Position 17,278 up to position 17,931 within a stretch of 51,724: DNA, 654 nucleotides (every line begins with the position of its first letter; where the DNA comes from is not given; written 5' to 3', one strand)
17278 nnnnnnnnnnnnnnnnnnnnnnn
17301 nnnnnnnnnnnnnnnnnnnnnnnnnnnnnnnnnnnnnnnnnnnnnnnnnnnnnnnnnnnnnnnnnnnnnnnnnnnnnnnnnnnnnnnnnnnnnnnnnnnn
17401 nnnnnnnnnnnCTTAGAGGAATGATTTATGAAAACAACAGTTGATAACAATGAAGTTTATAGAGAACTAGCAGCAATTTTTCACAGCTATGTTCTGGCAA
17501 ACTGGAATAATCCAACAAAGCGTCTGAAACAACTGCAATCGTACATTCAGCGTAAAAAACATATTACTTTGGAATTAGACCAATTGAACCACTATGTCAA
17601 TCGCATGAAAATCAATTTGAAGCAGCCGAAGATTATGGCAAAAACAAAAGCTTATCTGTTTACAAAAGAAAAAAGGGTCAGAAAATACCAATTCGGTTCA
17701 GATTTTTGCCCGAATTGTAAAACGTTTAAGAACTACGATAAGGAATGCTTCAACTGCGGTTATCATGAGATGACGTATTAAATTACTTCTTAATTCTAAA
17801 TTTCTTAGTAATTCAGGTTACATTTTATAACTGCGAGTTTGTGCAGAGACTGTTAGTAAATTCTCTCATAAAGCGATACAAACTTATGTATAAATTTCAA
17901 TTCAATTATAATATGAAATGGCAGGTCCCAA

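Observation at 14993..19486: Nine-gene co-directional cluster (Cdc48-N-like barrels, triplicated coiled-coil family, double PRC barrel, membrane-anchored AAA+ ATPase): candidate undescribed membrane-associated machine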

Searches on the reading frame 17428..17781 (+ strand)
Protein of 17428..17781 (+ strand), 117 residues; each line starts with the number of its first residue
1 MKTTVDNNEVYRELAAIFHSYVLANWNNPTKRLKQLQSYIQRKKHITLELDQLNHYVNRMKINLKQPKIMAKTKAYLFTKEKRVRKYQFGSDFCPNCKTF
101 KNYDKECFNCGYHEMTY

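Call 3: search_protein_families(library=pfam, proteins=[window:17428-17781:+], max_evalue=1)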
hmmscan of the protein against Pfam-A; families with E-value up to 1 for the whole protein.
window:17428-17781:+ (117 aa): 2 families
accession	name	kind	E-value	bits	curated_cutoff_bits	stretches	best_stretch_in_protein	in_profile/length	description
PF13592.12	HTH_33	-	0.01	15.8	25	1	32-68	6-42/60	Winged helix-turn helix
PF13248.11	Zn_ribbon_3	-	0.016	15.1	27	1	94-112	5-24/26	zinc-ribbon domain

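Call 4: search_protein_families(library=ncbifam, proteins=[window:17428-17781:+], max_evalue=1)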
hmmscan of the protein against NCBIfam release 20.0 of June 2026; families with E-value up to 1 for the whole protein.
window:17428-17781:+ (117 aa): 3 families
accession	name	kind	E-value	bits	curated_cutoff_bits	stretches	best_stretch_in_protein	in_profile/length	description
NF052464.1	L2IsogltmlsynMurTStaph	equivalog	0.024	13.4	800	1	39-109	152-217/435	lipid II isoglutaminyl synthase subunit MurT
NF042911.1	FMH_DH_FwdA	exception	0.036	12.5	950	1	6-53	262-309/569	tungsten-dependent formylmethanofuran dehydrogenase subunit FwdA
TIGR03121.1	one_C_dehyd_A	equivalog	0.067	11.4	392.75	1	15-53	269-307/556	formylmethanofuran dehydrogenase subunit A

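Call 30: find_related_loci(query=A2, collection=metagenome_contigs, flank=10000)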
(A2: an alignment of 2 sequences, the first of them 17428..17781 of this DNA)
Query A2 (117 aa) in metagenome_contigs; peptide patterns used: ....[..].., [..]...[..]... (x = any residue, [..] = any of these).
600 stretches matched a pattern (row limit reached: there are more); 12 encode a relative of the query (tblastn E <= 1e-3); 12 distinct loci.
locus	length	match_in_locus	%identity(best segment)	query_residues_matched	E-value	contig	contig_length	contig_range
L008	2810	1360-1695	50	6-117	2e-34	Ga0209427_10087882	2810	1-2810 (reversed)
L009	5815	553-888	47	6-117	9e-33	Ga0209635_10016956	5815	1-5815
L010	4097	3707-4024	43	9-116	2e-25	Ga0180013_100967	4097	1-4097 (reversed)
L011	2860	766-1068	45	15-116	6e-25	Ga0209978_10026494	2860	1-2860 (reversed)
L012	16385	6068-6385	42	9-116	9e-25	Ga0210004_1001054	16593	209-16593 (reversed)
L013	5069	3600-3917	42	9-116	2e-24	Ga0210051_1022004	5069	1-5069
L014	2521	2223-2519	45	15-114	9e-24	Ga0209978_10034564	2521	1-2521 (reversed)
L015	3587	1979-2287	41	14-116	2e-21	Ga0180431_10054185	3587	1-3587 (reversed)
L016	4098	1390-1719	38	6-116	6e-20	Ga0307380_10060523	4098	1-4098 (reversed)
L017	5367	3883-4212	38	6-116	6e-20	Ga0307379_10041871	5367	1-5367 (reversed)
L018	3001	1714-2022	37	14-116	1e-17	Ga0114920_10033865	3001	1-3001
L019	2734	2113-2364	43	33-116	4e-16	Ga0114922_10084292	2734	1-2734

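Call 34: search_protein_families(library=pfam, proteins=[L012:17-973:+, L012:1500-3236:+, L012:3486-3911:+, L012:4068-4286:+, L012:6918-7250:+, L012:7244-10123:-, L012:10169-10591:+, L012:10617-11363:+, L012:11977-13134:+, L012:13137-14288:+], max_evalue=0.01)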
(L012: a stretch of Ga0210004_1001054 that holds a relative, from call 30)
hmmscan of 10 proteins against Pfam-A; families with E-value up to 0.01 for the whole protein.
L012:17-973:+ (318 aa): 10 families
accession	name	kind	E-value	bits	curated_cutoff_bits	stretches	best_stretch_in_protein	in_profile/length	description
PF06832.18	BiPBP_C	-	4.2e-12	46.2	26.8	2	3-60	7-65/90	Penicillin-Binding Protein C-terminus Family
PF16820.11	PKD_3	-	2.7e-11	43.6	26.3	1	7-70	1-61/68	PKD-like domain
PF17963.7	Big_9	-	6.8e-11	43.4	23.6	1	109-189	1-82/89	Bacterial Ig domain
PF13927.12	Ig_3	-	7.5e-07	30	30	1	112-180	2-64/78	Immunoglobulin domain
PF00801.26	PKD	-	2.7e-06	27.7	23.5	1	125-186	10-70/80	PKD domain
PF17803.7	Cadherin_4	-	3.2e-06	28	25.1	1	102-152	4-51/71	Bacterial cadherin-like domain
PF07679.22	I-set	-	2e-05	25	23.7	0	117-173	3-57/90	Immunoglobulin I-set domain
PF17957.7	Big_7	-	2.7e-05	25.2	24.1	1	112-179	1-70/70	Bacterial Ig domain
PF18911.6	PKD_4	-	0.0021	18.5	27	1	110-185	2-72/85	PKD domain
PF07654.21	C1-set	-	0.0096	16.7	21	0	235-271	28-65/86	Immunoglobulin C1-set domain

L012:1500-3236:+ (578 aa): 4 families
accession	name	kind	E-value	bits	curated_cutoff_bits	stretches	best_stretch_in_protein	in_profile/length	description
PF13476.12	AAA_23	-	1.1e-09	39.7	27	1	8-277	4-193/201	AAA domain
PF02463.25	SMC_N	-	1.3e-08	35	40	1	3-103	2-117/220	RecF/RecN/SMC N terminal domain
PF13555.12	AAA_29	-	5.1e-05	23.4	27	1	4-52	2-50/61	P-loop containing region of AAA domain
PF00005.33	ABC_tran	-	0.0001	23.3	25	0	417-524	34-136/137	ABC transporter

L012:3486-3911:+ (141 aa): 2 families
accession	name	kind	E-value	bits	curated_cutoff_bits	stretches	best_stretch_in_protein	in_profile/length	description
PF02359.24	CDC48_N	-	5.6e-05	23.7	35.1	1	15-92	2-82/85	Cell division protein 48 (CDC48), N-terminal domain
PF01568.27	Molydop_binding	-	0.0014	19.1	26.8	1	23-81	28-83/110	Molydopterin dinucleotide binding domain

L012:4068-4286:+ (72 aa): 0 families

L012:6918-7250:+ (110 aa): 2 families
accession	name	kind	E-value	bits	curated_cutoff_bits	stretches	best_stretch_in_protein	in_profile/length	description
PF12762.13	DDE_Tnp_IS1595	-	0.0012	19.3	27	1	72-105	61-94/153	ISXO2-like transposase domain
PF18662.7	HTH_56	-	0.0023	18.4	26.2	1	8-59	50-100/111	Cch helix turn helix domain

L012:7244-10123:- (959 aa): 4 families
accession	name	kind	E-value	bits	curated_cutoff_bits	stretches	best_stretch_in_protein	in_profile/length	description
PF13517.12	FG-GAP_3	-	4.7e-30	104.4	26.9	5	525-580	5-61/61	FG-GAP-like repeat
PF14783.12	BBS2_Mid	-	2.5e-12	47.3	27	0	622-648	3-29/108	Ciliary BBSome complex subunit 2, middle region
PF23743.1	Beta-prop_BBS7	-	4.8e-08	33.1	27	0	618-651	219-254/299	BBS7 beta-propeller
PF15907.11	Itfg2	-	7.2e-05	22.6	27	0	567-595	80-108/330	Integrin-alpha FG-GAP repeat-containing protein 2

L012:10169-10591:+ (140 aa): 2 families
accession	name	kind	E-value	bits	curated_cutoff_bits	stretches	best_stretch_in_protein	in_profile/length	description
PF01877.22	RNA_binding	-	2.8e-28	99.1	26.9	1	6-118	2-119/120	RNA binding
PF01336.31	tRNA_anti-codon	-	0.0041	17.5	27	1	85-123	24-61/75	OB-fold nucleic acid binding domain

L012:10617-11363:+ (248 aa): 1 family
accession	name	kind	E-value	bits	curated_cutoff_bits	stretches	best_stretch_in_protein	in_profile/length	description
PF14520.12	HHH_5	-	1.2e-08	35.7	27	1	81-133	4-56/57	Helix-hairpin-helix domain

L012:11977-13134:+ (385 aa): 3 families
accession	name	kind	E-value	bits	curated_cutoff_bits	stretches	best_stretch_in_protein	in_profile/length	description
PF01555.25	N6_N4_Mtase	-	4e-23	83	26.7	2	129-221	132-221/221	DNA methylase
PF02475.24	TRM5-TYW2_MTfase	-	1.7e-05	25.3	28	1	174-253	29-108/164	TRM5/TYW2 methyltransferase domain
PF03602.21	Cons_hypoth95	-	0.0052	16.9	24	1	181-271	41-127/182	Conserved hypothetical protein 95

L012:13137-14288:+ (383 aa): 0 families

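Call 40: find_homologous_proteins(query=A3, max_evalue=0.001)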
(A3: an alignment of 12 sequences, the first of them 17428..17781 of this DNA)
Query A3 (12 sequences) (117 aa, profile of the alignment): 103 proteins with E <= 0.001 among 2389 candidates.
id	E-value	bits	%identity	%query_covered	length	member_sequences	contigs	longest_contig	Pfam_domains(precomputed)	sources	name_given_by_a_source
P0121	2.1e-47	178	47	99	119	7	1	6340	-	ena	-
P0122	3.9e-47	177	48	99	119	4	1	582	-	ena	-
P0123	1.1e-46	176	37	88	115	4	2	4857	-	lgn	-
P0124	1.6e-46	175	43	72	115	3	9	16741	-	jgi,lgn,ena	-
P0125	1.6e-46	175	47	94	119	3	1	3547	-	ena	-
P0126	1.8e-46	175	37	90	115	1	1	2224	-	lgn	-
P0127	5.1e-46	174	42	88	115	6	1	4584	-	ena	-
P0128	1.4e-45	172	38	95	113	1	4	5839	-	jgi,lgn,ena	-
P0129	1.5e-45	172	41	88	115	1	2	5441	-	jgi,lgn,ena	-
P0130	1.9e-45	172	46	96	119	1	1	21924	-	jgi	jgi:hypothetical protein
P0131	1.8e-44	168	42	89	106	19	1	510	-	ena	-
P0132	3.8e-44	167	47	99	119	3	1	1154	-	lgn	-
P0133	4.6e-44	167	42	89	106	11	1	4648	-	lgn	-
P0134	1.4e-43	166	35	98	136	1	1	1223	-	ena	-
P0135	2.7e-43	165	48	95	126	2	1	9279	-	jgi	jgi:hypothetical protein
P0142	2.8e-41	158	52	94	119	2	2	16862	-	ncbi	-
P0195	2.0e-29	120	40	90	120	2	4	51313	-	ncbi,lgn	-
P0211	2.1e-25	107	38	88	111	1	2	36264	-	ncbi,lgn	ncbi:MAG: hypothetical protein R6W73_02525 [Candidatus Saliniplasma sp.]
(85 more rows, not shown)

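Call 41: find_encoding_contigs(protein=P0195, flank=10000, max_places=2)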
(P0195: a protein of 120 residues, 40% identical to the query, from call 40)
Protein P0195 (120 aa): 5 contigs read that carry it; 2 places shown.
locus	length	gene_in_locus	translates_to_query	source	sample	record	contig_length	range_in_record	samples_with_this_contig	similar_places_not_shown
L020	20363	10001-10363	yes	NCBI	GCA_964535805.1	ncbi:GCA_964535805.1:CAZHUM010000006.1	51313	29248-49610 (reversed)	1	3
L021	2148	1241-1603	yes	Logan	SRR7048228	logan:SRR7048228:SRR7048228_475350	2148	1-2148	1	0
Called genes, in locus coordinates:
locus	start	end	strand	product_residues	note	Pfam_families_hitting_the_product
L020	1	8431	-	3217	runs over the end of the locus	PF13229:Beta_helix, PF13229:Beta_helix, PF13229:Beta_helix, PF05345:He_PIG, PF17963:Big_9, PF05345:He_PIG, PF17892:Cadherin_5, PF17963:Big_9, +19 more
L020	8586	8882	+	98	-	-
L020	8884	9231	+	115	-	-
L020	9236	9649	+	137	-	-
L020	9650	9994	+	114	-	-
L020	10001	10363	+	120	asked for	-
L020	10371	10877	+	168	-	-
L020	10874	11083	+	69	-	-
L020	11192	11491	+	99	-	PF02359:CDC48_N (faint)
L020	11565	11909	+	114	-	-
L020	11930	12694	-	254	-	PF03029:ATP_bind_1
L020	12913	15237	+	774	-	-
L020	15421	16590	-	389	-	PF00155:Aminotran_1_2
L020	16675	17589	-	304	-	PF02729:OTCace_N, PF00185:OTCace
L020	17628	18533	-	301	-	PF01259:SAICAR_synt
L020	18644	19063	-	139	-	PF00293:NUDIX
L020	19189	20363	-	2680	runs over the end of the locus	PF23381:Beta-prop_IFT122_1st, PF24782:WD40_MABP1-WDR62_2nd, PF24814:WD40_Prp19, PF24817:WD40_WDHD1_1st, PF25171:Beta-prop_WDR36-Utp21_1st, PF25174:Beta-prop_THOC3, PF25460:Beta-prop_Aladin, PF12894:ANAPC4_WD40, +28 more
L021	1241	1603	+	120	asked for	-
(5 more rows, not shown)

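Call 42: find_encoding_contigs(protein=P0211, flank=10000, max_places=1)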
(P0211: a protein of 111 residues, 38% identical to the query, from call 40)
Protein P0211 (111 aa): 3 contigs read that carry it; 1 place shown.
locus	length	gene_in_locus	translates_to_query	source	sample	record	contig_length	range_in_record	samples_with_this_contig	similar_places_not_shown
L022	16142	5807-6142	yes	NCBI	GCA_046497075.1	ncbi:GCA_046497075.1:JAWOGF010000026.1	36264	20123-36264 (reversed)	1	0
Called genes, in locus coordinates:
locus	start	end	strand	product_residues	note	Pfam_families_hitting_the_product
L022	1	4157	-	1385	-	PF07790:Pilin_N, PF07705:CARDB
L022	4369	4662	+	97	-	-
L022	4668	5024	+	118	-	-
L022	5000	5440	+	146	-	-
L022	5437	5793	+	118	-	-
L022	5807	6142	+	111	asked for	-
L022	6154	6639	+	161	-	-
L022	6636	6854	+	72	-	-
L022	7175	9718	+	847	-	PF13191:AAA_16, PF13401:AAA_22 (weak), PF14938:SNAP (weak), PF13424:TPR_12, PF10602:RPN7 (weak), PF00515:TPR_1 (weak), PF13424:TPR_12 (weak), PF17874:TPR_MalT (weak), +12 more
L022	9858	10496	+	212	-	PF00687:Ribosomal_L1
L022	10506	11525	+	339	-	PF00466:Ribosomal_L10, PF17777:RL10P_insert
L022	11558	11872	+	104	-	-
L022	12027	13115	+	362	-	PF00091:Tubulin, PF12327:FtsZ_C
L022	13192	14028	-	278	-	PF00491:Arginase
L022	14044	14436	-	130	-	PF21485:IF5A-like_N, PF01287:eIF-5a (weak)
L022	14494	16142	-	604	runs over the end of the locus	PF08439:Peptidase_M3_N, PF01432:Peptidase_M3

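Call 48: find_related_loci(query=A3, collection=genome_contigs, flank=10000)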
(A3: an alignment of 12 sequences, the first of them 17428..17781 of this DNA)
Query A3 (117 aa) in genome_contigs; peptide patterns used: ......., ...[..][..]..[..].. (x = any residue, [..] = any of these).
486 stretches matched a pattern; 7 encode a relative of the query (tblastn E <= 1e-3); 7 distinct loci.
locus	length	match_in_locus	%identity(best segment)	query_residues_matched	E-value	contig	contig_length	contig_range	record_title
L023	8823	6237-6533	42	17-116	3e-24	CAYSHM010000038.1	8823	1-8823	MAG TPA_asm: uncultured archaeon isolate SRP077602_co5_364 genome assembly, contig: NODE_32791_length_8823_cov_18.147126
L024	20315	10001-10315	40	12-116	2e-22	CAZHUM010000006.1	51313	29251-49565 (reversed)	MAG TPA_asm: uncultured Thermoplasmata archaeon isolate SRP141376_co2_322 genome assembly, contig: NODE_1608_length_5131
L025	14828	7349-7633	44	20-116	2e-22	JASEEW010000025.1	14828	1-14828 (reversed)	MAG: Thermoplasmatales archaeon isolate Yes46-08 NODE_701_length_14828_cov_0.545794, whole genome shotgun sequence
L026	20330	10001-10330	40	2-116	9e-21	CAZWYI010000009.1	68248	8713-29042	MAG TPA_asm: uncultured Thermoplasmatales archaeon isolate binchicken_co17_260 genome assembly, contig: NODE_1290_length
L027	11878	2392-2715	40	9-116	4e-19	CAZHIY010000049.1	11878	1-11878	MAG TPA_asm: uncultured Thermoplasmatales archaeon isolate binchicken_co129_679 genome assembly, contig: NODE_16888_leng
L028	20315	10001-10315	38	12-116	2e-15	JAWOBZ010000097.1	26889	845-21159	MAG: Thermoplasmata archaeon isolate BLK3-3.bin.4 k191_86774, whole genome shotgun sequence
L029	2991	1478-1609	61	74-115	1e-13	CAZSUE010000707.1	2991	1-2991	MAG TPA_asm: uncultured archaeon isolate SRP141376_co2_2 genome assembly, contig: NODE_49232_length_2991_cov_5.782357, w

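Call 50: find_encoding_contigs(protein=P0142, flank=10000, max_places=2)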
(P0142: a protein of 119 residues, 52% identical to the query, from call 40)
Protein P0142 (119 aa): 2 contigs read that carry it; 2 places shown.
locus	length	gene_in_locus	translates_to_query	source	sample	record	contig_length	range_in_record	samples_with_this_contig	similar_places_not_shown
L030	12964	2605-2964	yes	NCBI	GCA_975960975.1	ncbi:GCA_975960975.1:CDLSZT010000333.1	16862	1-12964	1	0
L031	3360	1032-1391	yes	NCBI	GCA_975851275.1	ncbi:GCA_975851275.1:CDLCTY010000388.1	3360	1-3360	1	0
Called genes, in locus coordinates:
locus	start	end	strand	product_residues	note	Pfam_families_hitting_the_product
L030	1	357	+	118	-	?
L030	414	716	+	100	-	-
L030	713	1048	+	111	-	-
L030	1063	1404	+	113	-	-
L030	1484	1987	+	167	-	PF05239:PRC (weak)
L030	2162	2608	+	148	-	-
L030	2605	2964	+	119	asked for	-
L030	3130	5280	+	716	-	PF00324:AA_permease, PF13520:AA_permease_2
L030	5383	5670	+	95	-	PF02359:CDC48_N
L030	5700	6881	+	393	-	PF00004:AAA, PF17862:AAA_lid_3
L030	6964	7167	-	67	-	-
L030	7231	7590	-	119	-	PF14445:Prok-RING_2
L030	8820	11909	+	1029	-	PF17936:Big_6 (faint), PF19077:Big_13 (faint), PF00041:fn3, PF18911:PKD_4, PF22352:K319L-like_PKD (weak), PF13205:Big_5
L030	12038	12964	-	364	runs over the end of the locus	PF13429:TPR_15 (weak), PF23914:TPR_CcmH_CycH, PF00515:TPR_1 (weak), PF13181:TPR_8 (weak), PF13424:TPR_12, PF13432:TPR_16 (weak), PF00515:TPR_1, PF07719:TPR_2, +16 more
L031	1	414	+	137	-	?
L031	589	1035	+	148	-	-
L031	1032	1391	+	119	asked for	-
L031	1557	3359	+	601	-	?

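Call 74: search_protein_families(library=pfam, proteins=[L020:10874-11083:+, L020:11565-11909:+, L022:6636-6854:+, L020:12913-15237:+, L012:4261-4599:-, L026:7660-8097:+], max_evalue=0.1)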
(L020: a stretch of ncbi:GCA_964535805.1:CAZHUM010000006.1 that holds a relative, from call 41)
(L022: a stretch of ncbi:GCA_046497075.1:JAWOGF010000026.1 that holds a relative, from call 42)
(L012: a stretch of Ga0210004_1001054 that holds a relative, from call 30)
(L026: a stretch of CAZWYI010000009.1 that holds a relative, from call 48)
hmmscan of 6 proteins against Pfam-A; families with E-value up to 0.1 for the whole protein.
L020:10874-11083:+ (69 aa): 3 families
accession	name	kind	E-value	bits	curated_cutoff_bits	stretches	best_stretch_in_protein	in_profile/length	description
PF23973.1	DUF7299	-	0.012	16.1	27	1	1-62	3-64/77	Family of unknown function (DUF7299)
PF15807.10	MAP17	-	0.027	15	29.6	1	5-59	36-93/122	Membrane-associated protein 117 kDa, PDZK1-interacting protein 1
PF01741.23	MscL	-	0.066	14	27.4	1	4-53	75-123/123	Large-conductance mechanosensitive channel, MscL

L020:11565-11909:+ (114 aa): 0 families

L022:6636-6854:+ (72 aa): 4 families
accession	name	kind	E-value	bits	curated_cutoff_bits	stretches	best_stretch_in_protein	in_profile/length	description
PF07666.16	MpPF26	-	0.00085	19.8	37.2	1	3-41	13-51/75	M penetrans paralogue family 26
PF25184.1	YxzE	-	0.0054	18.2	40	1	1-38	1-38/65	YxzE-like putative bacteriocin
PF23828.1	DUF7198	-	0.011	15.6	27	1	2-56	2-55/236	Family of unknown function (DUF7198)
PF09716.15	ETRAMP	-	0.042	14.3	29.1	1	2-57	4-47/81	Malarial early transcribed membrane protein (ETRAMP)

L020:12913-15237:+ (774 aa): 2 families
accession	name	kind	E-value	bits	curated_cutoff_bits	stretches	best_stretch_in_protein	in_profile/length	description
PF12072.13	RNase_Y_N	-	1.1e-13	51.6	32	2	548-621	57-130/201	RNase Y N-terminal region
PF07889.17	DUF1664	-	0.015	15.8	34.6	1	210-285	43-118/124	Protein of unknown function (DUF1664)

L012:4261-4599:- (112 aa): 2 families
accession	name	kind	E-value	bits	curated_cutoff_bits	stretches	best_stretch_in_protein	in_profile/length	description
PF14445.12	Prok-RING_2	-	3.5e-11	43.5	22.4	1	29-80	4-54/56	Prokaryotic RING finger family 2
PF02591.20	Zn_ribbon_9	-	0.0061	17.1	29.1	1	43-56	19-32/33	C4-type zinc ribbon domain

L026:7660-8097:+ (146 aa): 18 families
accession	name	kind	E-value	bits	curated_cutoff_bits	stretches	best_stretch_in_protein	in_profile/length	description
PF13404.12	HTH_AsnC-type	-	1.7e-14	53.8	27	1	2-43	1-42/42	AsnC-type helix-turn-helix domain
PF13412.12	HTH_24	-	3.2e-14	52.6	21.9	1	2-47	1-46/48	Winged helix-turn-helix DNA-binding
PF01037.27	AsnC_trans_reg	-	3.2e-07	30.6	25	1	69-126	2-60/73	Lrp/AsnC ligand binding domain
PF08279.18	HTH_11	-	1.3e-05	25.4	25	1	8-47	4-44/55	HTH domain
PF12840.13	HTH_20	-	0.00026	21.4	27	1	6-48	6-48/51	Helix-turn-helix domain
PF08280.17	HTH_Mga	-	0.0003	21.1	23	1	12-45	14-46/59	M protein trans-acting positive regulator (MGA) HTH domain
PF13730.12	HTH_36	-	0.0022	18.2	25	1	17-48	26-55/55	Helix-turn-helix domain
PF13384.12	HTH_23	-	0.0087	16.3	24.6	1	9-46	10-45/50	Homeodomain-like domain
PF22482.2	AsnC_trans_reg_3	-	0.01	16.4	24.4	1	76-140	23-87/95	PF0864 C-terminal dimeric alpha+beta barrel domain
PF08281.18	Sigma70_r4_2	-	0.026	14.6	25.7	1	20-39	28-47/54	Sigma-70, region 4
PF04545.22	Sigma70_r4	-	0.031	14.2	24.1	1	4-40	7-42/50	Sigma-70, region 4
PF12802.13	MarR_2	-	0.035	14.7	27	0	12-48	13-50/61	MarR family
PF13518.12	HTH_28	-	0.042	14.4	25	1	11-47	7-41/52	Helix-turn-helix domain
PF01047.28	MarR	-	0.043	14.1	24.6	1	10-48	9-47/59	MarR family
PF13556.12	HTH_30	-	0.049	13.9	27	1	20-44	14-38/59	PucR C-terminal helix-turn-helix domain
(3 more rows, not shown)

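Call 75: predict_structure(alignment_id=A8)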
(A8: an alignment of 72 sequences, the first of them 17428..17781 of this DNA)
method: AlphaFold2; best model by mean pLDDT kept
length: 117 residues; sequences in the alignment: 72
mean_pLDDT: 90.6   pTM: 0.70
mean pLDDT of the five models: 90.6, 89.6, 89.3, 88.4, 85.9
residues with pLDDT >= 90: 96; 70-90: 13; 50-70: 5; < 50: 3
segments of 3 or more residues with pLDDT < 50: none
pLDDT, mean of each block of 10 residues (from residue 1): 65 94 95 96 93 96 95 94 91 94 92 79
secondary structure, 60 per line:
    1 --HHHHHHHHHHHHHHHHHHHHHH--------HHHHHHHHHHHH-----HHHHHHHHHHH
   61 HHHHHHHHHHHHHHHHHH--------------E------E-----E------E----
elements in order: H3-24 H33-44 H50-78
